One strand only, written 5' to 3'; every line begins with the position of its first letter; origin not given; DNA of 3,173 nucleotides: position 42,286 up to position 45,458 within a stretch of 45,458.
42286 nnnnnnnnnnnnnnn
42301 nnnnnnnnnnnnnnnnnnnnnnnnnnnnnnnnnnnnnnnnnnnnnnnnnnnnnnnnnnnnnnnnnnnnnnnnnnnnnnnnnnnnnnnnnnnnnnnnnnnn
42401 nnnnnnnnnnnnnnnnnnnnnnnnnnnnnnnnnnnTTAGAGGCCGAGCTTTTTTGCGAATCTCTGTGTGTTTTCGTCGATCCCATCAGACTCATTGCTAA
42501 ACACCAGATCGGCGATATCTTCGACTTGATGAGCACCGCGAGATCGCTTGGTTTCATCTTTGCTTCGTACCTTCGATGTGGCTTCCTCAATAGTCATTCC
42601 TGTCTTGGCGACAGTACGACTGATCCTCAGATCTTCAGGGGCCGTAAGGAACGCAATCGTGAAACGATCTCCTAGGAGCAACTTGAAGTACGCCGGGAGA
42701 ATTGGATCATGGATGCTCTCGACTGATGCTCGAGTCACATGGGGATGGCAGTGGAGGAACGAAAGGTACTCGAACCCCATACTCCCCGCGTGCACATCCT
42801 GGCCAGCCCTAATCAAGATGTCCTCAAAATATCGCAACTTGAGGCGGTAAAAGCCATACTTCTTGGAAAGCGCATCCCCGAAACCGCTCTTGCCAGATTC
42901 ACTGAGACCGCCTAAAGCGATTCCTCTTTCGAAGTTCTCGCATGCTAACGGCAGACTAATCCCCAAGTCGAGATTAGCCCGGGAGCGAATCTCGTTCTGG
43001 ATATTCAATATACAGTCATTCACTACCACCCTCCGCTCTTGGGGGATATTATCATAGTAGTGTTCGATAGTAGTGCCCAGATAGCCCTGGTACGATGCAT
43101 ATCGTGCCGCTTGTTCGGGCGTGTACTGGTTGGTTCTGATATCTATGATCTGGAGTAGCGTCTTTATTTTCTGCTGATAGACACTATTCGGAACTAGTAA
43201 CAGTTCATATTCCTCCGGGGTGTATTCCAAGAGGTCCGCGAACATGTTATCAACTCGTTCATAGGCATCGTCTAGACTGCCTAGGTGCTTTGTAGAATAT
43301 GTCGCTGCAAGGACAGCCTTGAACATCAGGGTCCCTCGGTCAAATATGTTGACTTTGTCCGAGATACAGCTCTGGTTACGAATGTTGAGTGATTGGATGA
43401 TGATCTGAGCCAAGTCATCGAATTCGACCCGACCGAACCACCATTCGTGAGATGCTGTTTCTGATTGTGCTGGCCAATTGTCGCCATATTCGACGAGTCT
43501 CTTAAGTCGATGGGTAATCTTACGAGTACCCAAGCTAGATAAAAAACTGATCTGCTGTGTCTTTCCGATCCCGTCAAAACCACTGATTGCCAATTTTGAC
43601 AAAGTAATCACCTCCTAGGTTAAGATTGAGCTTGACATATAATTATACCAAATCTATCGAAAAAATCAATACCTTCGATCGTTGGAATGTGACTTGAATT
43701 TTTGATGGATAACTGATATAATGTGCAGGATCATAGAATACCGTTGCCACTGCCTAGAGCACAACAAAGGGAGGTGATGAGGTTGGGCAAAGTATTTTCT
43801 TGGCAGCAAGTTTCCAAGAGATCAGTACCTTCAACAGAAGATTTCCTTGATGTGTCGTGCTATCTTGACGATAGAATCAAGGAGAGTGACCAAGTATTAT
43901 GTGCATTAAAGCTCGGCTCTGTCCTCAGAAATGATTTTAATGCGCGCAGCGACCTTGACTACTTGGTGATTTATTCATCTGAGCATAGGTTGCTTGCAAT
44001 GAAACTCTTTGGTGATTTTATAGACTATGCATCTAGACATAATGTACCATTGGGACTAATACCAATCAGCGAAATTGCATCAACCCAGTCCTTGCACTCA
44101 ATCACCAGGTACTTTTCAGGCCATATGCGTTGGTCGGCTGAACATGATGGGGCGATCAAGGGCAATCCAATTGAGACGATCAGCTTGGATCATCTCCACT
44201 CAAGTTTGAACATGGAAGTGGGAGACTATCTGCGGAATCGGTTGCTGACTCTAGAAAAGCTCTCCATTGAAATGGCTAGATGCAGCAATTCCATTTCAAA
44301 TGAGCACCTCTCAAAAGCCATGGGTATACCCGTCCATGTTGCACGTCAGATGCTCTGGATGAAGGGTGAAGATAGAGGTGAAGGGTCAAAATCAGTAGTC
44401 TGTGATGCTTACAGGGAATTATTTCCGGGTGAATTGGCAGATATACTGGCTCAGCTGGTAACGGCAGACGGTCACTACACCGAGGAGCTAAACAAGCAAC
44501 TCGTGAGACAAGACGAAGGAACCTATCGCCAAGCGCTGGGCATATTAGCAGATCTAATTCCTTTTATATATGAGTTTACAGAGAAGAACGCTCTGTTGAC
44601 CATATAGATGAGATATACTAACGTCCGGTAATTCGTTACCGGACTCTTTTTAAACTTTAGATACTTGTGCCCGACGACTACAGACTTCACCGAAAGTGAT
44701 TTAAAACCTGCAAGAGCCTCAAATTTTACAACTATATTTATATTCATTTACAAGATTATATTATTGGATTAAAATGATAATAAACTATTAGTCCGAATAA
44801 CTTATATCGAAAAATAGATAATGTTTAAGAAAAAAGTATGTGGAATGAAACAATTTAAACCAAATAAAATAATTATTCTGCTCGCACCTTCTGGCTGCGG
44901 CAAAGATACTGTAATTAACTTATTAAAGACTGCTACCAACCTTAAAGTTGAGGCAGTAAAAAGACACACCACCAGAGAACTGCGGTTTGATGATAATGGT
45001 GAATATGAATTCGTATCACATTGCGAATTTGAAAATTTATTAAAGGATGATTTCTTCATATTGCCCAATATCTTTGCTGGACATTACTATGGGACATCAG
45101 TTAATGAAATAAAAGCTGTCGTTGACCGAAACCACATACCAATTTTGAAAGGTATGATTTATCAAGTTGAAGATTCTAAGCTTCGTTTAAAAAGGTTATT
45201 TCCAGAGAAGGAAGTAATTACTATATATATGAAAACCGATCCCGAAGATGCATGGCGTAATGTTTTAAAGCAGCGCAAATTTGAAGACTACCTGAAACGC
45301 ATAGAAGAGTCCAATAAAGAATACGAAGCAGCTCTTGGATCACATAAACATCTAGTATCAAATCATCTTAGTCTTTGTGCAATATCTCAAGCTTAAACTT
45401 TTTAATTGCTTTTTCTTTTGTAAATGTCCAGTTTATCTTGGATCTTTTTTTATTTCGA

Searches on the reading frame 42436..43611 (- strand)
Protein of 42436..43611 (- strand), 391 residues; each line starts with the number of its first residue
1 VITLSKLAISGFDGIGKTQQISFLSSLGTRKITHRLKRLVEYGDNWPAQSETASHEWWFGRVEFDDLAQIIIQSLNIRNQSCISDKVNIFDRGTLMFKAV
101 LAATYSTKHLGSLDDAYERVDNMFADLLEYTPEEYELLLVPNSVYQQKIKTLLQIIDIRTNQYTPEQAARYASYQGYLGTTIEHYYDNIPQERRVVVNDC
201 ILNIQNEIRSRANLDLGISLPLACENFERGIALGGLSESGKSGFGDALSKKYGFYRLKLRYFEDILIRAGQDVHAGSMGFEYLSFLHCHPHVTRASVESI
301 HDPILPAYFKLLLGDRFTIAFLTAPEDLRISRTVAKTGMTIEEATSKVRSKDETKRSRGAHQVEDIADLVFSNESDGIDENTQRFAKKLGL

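Call 3: search_protein_families(library=pfam, proteins=[window:42436-43611:-], max_evalue=0.01)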
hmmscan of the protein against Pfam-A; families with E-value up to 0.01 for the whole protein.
window:42436-43611:- (391 aa): 1 family
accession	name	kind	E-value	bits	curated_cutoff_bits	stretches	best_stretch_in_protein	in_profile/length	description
PF13189.12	Cytidylate_kin2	-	0.003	18.2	28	0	321-360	116-155/176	Cytidylate kinase-like family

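Call 4: search_protein_families(library=ncbifam, proteins=[window:42436-43611:-], max_evalue=0.01)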
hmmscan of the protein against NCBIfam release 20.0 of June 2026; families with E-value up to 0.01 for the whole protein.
window:42436-43611:- (391 aa): 0 families

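Call 26: search_protein_families(library=padloc, proteins=[window:42436-43611:-], max_evalue=0.01)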
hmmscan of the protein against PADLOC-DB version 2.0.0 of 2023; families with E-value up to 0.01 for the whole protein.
window:42436-43611:- (391 aa): 0 families

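Call 31: search_solved_structures(query=A2, max_evalue=1)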
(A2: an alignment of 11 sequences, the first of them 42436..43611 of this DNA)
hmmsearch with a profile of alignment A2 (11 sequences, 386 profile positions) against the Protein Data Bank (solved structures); distinct sequences matched with E-value up to 1: 18.
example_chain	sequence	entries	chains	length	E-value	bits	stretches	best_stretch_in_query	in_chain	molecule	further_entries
3lw7_A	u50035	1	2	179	6.1e-05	25.2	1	224-372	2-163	Adenylate kinase related protein (AdkA-like)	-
3h0k_A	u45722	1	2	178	7e-05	25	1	225-372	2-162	UPF0200 protein SSO1041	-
8ppr_G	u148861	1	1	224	0.014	17.4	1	79-168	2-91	Kinetochore protein Spc25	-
2plr_A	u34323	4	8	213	0.04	15.9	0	4-23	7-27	Probable thymidylate kinase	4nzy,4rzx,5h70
1rz3_A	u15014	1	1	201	0.089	14.8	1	203-247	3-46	hypothetical protein RBSTP0775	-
3hjn_A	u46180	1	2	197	0.1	14.6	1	3-24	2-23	Thymidylate kinase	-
7l4a_A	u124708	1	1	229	0.21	13.5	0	315-378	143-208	Cytidylate kinase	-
9wd2_A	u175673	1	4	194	0.25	13.3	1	3-27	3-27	Thymidylate kinase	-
9y3v_K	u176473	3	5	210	0.3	13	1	225-248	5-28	Uridine kinase P10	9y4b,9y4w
4v5z_B9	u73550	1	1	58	0.45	12.5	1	119-153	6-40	60S Ribosomal protein L32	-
6cvn_D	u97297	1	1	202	0.49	12.3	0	322-367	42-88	Microtubule-associated protein tau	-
4i32_A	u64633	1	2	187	0.77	11.7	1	63-99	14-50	Genome polyprotein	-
3p8n_A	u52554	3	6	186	0.78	11.7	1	63-99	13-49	HCV serine protease NS3 | Polyprotein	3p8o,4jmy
4i33_A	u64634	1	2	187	0.78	11.7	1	63-99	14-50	Genome polyprotein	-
4i31_A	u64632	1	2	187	0.78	11.7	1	63-99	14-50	Genome polyprotein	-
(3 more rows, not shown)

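Call 53: find_related_loci(query=A2, collection=viral_contigs, flank=10000)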
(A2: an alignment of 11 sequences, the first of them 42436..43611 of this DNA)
Query A2 (391 aa) in viral_contigs; peptide patterns used: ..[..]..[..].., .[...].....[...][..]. (x = any residue, [..] = any of these).
65 stretches matched a pattern; 1 encode a relative of the query (tblastn E <= 1e-3); 1 distinct loci.
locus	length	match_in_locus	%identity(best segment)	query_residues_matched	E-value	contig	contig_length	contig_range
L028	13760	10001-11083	27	10-373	1e-27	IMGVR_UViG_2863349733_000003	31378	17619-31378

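Call 55: search_protein_families(library=pfam, proteins=[L028:9946-12966:+, L028:8536-9879:+, L028:6867-8435:+, L028:5912-6967:+, L028:2284-5373:-, L028:12963-13760:+, L028:458-1381:+], max_evalue=0.001)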
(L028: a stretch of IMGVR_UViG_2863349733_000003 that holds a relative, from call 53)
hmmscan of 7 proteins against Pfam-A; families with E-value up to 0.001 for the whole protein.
L028:9946-12966:+ (1006 aa): 0 families

L028:8536-9879:+ (447 aa): 0 families

L028:6867-8435:+ (522 aa): 1 family
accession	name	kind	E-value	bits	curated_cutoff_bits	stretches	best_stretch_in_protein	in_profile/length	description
PF06152.16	Phage_min_cap2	-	0.00025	20.5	26.3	1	314-473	69-226/366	Phage minor capsid protein 2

L028:5912-6967:+ (351 aa): 1 family
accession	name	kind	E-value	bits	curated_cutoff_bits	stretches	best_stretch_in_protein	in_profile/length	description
PF03864.22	Phage_cap_E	-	2.7e-40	138.8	22.9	1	12-350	2-329/329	Phage major capsid protein E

L028:2284-5373:- (1029 aa): 0 families

L028:12963-13760:+ (265 aa): 4 families
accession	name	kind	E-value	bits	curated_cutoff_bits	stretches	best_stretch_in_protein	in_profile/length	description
PF13561.12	adh_short_C2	-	1.8e-58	198.3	27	1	26-262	1-235/236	Enoyl-(Acyl carrier protein) reductase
PF00106.31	adh_short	-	5e-54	183.2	26.6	1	21-208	2-188/195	short chain dehydrogenase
PF08659.16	KR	-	6e-12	46.3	22.6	1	21-182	2-162/180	KR domain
PF01370.27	Epimerase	-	7.2e-05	22.8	20.9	1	22-130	1-99/240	NAD dependent epimerase/dehydratase family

L028:458-1381:+ (307 aa): 0 families

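Call 88: search_protein_families(library=padloc, proteins=[L028:9971-11869:+], max_evalue=0.01)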
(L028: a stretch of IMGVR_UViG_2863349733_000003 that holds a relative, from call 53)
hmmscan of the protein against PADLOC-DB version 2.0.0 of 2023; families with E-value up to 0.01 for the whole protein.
L028:9971-11869:+ (632 aa): 2 families
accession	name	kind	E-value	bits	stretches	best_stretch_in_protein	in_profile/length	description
PDLC04371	PDC-M05A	-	1.2e-05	23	1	427-477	123-173/211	-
PDLC04368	PDC-M05A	-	0.00015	19.7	1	429-489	107-165/201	-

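Call 89: search_protein_families(library=pfam, proteins=[L028:9971-11869:+], max_evalue=0.01)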
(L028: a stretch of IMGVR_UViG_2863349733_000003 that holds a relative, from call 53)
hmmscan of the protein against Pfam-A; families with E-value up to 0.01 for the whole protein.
L028:9971-11869:+ (632 aa): 2 families
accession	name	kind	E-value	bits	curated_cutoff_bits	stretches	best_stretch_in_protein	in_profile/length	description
PF01909.29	NTP_transf_2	-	6.3e-05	23.7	21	1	430-475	15-64/93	Nucleotidyltransferase domain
PF13238.12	AAA_18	-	0.0012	19.7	29.4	0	228-320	1-94/128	AAA domain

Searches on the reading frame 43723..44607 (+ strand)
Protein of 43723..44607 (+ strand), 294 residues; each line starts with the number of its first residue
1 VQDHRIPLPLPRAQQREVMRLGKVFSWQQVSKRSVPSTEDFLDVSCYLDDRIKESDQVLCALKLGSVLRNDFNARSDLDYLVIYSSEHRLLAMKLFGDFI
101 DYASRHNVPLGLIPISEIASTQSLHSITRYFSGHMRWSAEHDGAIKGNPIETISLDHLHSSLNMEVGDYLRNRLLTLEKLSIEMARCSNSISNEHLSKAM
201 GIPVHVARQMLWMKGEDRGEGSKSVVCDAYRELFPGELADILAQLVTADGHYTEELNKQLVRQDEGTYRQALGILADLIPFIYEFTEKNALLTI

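Call 3: search_protein_families(library=pfam, proteins=[window:43723-44607:+], max_evalue=0.01)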
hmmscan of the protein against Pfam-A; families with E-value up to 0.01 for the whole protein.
window:43723-44607:+ (294 aa): 0 families

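Call 4: search_protein_families(library=ncbifam, proteins=[window:43723-44607:+], max_evalue=0.01)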
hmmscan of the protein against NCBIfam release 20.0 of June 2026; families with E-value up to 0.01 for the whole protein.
window:43723-44607:+ (294 aa): 0 families

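Call 26: search_protein_families(library=padloc, proteins=[window:43723-44607:+], max_evalue=0.01)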
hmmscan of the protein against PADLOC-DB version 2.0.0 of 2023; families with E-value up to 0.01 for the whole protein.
window:43723-44607:+ (294 aa): 3 families
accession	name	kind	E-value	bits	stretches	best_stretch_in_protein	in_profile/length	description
PDLC04902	PDC-S09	-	0.00093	17.5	1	64-93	27-55/97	-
PDLC04903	PDC-S09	-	0.0071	14.6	0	65-90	33-58/108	-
PDLC04369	PDC-M05A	-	0.0089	13.7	0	57-86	102-133/201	-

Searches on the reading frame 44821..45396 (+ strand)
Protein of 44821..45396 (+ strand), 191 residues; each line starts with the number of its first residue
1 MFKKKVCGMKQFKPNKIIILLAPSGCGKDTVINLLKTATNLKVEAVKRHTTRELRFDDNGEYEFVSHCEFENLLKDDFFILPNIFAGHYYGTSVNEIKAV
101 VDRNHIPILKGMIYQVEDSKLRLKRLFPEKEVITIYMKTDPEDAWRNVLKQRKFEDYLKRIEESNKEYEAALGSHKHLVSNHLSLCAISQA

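Call 26: search_protein_families(library=padloc, proteins=[window:44821-45396:+], max_evalue=0.01)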
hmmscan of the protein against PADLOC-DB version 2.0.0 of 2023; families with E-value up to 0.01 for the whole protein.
window:44821-45396:+ (191 aa): 1 family
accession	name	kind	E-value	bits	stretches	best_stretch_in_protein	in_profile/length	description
PDLC00281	PtuA1|PtuA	-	0.0063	13.7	0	2-53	24-78/448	AAA ATPase domain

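Call 67: search_protein_families(library=pfam, proteins=[window:44821-45396:+], max_evalue=0.01)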
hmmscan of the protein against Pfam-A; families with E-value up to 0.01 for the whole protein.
window:44821-45396:+ (191 aa): 4 families
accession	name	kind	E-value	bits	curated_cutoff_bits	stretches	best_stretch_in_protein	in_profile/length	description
PF00625.27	Guanylate_kin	-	1e-15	58.4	25.2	1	16-171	3-153/182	Guanylate kinase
PF03193.22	RsgA_GTPase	-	0.00012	22.4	30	1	11-52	102-149/174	RsgA GTPase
PF03215.21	Rad17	-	0.00021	21.8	23.8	1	13-72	43-100/186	Rad17 P-loop domain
PF00712.24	DNA_pol3_beta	-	0.0019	18.8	24.4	1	98-164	19-85/120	DNA polymerase III beta subunit, N-terminal domain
